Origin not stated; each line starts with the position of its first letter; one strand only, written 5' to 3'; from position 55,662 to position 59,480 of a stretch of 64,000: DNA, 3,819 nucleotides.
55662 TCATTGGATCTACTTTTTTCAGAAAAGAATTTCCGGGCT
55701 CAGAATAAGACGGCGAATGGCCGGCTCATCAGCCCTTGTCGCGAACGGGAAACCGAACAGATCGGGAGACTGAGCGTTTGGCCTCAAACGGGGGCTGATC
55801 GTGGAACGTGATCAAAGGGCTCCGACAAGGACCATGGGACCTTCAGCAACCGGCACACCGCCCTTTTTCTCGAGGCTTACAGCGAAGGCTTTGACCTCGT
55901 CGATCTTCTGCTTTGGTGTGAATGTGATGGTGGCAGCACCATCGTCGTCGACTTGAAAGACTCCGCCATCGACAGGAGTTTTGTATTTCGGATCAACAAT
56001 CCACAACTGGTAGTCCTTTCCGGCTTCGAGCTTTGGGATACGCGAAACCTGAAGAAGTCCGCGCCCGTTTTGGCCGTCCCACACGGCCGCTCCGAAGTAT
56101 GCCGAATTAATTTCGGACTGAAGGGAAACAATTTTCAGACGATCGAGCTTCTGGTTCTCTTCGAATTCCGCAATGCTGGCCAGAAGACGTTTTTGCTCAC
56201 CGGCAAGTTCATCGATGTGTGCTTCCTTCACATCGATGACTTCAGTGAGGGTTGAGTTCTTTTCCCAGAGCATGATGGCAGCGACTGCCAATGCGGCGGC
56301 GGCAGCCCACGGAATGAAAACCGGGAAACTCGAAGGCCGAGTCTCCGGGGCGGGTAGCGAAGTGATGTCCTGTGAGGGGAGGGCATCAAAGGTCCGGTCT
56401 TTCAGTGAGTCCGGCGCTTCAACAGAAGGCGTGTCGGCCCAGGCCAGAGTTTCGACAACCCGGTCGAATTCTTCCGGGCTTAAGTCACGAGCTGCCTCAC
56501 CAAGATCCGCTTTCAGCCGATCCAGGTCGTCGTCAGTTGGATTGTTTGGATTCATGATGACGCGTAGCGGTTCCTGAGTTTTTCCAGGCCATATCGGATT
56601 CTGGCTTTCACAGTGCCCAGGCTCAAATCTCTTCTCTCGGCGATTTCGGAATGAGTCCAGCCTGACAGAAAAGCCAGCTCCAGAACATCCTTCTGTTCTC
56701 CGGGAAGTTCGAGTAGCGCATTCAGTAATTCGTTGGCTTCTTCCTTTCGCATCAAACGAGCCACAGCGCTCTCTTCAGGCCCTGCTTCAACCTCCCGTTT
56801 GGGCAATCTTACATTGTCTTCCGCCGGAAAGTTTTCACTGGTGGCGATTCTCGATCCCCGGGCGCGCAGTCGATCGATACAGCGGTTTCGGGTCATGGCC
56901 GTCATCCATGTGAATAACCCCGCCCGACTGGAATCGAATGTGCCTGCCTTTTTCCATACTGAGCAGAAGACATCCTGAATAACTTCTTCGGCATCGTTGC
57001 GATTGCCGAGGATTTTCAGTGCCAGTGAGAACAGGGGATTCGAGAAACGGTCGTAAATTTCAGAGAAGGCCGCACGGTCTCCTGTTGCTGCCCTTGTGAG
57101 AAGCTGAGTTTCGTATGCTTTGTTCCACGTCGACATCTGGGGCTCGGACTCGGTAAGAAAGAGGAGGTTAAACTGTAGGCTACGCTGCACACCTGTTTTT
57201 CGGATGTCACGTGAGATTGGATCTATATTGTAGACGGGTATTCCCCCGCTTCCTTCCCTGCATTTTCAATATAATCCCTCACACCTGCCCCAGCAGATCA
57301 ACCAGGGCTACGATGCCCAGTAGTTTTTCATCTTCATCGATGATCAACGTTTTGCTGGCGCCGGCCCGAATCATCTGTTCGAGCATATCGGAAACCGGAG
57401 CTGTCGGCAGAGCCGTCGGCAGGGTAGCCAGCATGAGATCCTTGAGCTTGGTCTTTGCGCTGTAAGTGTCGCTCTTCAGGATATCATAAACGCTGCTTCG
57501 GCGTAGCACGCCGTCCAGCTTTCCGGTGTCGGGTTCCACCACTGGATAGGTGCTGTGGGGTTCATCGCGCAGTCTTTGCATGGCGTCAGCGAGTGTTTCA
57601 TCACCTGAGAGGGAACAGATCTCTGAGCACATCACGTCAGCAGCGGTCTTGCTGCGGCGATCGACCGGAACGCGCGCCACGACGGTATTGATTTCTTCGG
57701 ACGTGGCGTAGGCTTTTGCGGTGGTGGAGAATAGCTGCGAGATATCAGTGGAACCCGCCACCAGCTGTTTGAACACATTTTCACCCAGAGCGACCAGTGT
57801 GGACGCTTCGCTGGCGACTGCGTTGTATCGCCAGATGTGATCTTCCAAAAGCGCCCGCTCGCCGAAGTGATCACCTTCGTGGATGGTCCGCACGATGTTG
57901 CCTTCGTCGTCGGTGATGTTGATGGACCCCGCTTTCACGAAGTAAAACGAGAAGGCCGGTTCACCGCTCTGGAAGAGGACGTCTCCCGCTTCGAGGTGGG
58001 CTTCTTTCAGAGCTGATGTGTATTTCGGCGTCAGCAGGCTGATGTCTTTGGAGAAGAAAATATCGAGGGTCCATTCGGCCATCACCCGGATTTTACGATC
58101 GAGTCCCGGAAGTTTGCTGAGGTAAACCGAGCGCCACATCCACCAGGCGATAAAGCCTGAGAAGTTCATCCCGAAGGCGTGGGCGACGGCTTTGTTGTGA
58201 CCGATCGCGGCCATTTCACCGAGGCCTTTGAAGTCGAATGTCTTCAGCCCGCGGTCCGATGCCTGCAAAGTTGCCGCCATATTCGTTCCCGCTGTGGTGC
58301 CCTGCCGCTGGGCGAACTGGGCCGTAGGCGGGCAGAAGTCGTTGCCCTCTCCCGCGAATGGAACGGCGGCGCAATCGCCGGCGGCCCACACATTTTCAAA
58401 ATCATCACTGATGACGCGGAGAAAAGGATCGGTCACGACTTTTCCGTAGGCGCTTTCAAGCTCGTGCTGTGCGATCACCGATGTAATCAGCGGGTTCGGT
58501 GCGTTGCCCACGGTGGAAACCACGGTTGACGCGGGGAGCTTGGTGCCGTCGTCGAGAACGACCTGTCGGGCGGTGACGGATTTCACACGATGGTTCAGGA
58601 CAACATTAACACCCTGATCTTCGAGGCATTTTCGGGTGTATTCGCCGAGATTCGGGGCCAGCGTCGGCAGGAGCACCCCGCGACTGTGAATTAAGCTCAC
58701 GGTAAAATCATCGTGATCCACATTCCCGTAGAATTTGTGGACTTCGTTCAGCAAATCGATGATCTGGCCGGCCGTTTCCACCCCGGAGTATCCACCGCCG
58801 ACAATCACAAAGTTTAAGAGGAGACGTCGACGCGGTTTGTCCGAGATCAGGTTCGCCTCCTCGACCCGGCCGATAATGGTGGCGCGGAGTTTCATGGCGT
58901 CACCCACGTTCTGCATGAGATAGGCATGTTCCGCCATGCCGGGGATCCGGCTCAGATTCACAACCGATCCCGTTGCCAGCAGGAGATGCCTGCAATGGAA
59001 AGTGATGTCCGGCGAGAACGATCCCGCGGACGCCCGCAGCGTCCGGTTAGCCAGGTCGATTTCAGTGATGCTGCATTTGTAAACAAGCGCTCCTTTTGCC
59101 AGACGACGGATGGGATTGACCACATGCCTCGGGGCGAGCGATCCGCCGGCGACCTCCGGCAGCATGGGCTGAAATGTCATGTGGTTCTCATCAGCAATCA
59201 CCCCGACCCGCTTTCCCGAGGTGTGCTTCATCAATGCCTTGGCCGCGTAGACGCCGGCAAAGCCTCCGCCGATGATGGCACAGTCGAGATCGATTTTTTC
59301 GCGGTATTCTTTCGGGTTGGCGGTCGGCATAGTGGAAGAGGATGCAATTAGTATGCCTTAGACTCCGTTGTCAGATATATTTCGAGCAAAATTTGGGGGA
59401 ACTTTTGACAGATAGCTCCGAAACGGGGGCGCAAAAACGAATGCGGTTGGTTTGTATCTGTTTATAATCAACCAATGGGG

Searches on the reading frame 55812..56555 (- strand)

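Call 61: search_protein_families(library=pfam, proteins=[window:55812-56555:-], max_evalue=0.00001)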
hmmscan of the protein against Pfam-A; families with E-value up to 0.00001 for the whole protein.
window:55812-56555:- (247 aa): 1 family
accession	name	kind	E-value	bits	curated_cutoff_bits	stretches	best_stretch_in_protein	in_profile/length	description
PF10099.14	RskA_C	-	4e-19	69.7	29.4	1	84-240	3-134/135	Anti-sigma-K factor rskA, C-terminal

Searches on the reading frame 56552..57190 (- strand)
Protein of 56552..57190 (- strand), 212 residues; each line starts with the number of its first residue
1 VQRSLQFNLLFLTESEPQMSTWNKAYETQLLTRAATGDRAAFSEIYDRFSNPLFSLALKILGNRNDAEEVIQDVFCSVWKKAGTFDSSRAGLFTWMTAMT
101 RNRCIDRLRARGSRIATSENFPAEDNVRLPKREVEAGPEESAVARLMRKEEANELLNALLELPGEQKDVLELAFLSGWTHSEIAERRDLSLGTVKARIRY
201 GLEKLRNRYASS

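Call 61: search_protein_families(library=pfam, proteins=[window:56552-57190:-], max_evalue=0.00001)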
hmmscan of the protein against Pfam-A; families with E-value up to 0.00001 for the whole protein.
window:56552-57190:- (212 aa): 4 families
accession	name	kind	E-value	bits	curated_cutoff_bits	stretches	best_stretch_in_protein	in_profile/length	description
PF04542.20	Sigma70_r2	-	6.6e-16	58.3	24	1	46-112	2-69/71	Sigma-70 region 2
PF04545.22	Sigma70_r4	-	6.2e-14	51.7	24.1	1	158-207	1-50/50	Sigma-70, region 4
PF08281.18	Sigma70_r4_2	-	8.6e-13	48.2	25.7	1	153-205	2-54/54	Sigma-70, region 4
PF07638.17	Sigma70_ECF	-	1.9e-10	41.4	21.1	1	28-207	5-181/185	ECF sigma factor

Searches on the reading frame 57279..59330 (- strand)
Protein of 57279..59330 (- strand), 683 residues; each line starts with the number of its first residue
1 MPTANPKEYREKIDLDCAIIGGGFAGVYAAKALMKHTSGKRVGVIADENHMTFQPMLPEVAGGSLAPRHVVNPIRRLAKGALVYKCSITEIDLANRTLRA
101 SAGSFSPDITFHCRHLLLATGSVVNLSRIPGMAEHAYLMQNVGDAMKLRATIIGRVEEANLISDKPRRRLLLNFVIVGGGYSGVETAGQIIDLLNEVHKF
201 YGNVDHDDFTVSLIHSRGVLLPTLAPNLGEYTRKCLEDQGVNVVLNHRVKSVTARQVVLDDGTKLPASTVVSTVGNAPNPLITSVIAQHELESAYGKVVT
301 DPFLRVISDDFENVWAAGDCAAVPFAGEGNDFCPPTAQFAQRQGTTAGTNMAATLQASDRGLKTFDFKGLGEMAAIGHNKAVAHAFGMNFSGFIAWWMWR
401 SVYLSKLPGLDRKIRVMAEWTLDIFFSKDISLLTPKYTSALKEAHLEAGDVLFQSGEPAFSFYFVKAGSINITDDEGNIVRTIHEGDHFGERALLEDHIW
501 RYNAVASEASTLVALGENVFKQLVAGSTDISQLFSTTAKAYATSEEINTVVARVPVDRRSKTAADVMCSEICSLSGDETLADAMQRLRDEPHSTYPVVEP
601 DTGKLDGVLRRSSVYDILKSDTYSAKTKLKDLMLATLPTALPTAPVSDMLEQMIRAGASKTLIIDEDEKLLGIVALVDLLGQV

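Call 61: search_protein_families(library=pfam, proteins=[window:57279-59330:-], max_evalue=0.00001)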
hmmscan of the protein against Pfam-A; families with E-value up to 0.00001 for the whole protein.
window:57279-59330:- (683 aa): 5 families
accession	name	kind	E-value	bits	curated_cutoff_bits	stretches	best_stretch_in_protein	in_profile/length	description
PF07992.20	Pyr_redox_2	-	9.3e-46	157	26.1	1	16-344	2-291/291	Pyridine nucleotide-disulphide oxidoreductase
PF00027.35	cNMP_binding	-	3.7e-18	65.7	27.5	1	445-525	3-87/89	Cyclic nucleotide-binding domain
PF00571.33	CBS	-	2.6e-15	56.9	24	2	630-680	2-52/57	CBS domain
PF00070.33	Pyr_redox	-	5.4e-12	46.5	22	1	174-256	2-70/82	Pyridine nucleotide-disulphide oxidoreductase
PF22366.1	NDH2_C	-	1.7e-11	44.6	27.7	1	371-429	3-62/62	NDH2 C-terminal domain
